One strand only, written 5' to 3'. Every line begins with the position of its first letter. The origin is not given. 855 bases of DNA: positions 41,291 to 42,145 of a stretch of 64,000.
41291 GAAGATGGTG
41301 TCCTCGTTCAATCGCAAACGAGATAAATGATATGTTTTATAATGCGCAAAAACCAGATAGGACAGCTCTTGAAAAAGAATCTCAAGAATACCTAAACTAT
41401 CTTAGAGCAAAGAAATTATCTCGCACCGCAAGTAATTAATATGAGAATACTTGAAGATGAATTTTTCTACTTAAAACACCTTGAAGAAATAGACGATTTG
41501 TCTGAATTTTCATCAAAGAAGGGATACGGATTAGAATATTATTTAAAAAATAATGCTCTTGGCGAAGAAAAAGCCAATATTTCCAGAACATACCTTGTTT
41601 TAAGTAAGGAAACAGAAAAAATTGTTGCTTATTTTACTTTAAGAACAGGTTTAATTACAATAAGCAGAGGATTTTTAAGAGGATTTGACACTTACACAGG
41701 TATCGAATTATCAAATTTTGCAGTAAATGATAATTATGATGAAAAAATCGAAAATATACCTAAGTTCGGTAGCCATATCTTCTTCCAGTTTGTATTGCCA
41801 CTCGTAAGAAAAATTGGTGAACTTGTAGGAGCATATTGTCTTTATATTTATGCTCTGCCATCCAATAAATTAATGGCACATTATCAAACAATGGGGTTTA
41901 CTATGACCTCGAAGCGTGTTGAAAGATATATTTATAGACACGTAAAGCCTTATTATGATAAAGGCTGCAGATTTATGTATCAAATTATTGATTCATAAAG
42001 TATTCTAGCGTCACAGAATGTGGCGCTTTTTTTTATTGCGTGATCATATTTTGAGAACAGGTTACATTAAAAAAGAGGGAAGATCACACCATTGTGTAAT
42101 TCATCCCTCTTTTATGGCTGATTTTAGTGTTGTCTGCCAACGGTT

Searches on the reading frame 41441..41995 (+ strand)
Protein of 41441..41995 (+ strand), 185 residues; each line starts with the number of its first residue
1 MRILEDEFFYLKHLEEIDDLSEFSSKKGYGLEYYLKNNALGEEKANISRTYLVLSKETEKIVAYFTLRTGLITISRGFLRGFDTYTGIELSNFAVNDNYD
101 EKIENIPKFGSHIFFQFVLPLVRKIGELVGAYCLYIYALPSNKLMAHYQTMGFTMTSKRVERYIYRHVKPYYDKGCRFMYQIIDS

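Call 3: search_protein_families(library=pfam, proteins=[window:41441-41995:+], max_evalue=0.1)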
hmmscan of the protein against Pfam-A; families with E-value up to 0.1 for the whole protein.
window:41441-41995:+ (185 aa): 0 families

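Call 4: search_protein_families(library=padloc, proteins=[window:41441-41995:+], max_evalue=0.1)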
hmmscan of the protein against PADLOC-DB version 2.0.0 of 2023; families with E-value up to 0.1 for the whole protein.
window:41441-41995:+ (185 aa): 0 families

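Call 5: search_protein_families(library=phrogs, proteins=[window:41441-41995:+], max_evalue=0.01)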
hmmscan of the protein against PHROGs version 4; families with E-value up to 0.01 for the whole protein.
window:41441-41995:+ (185 aa): 2 families
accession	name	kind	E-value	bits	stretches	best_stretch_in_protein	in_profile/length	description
phrog_1758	-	other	1.3e-22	81.7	1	13-162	16-167/184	acetyltransferase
phrog_23079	-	unknown function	0.00031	22.1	1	14-69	30-87/98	-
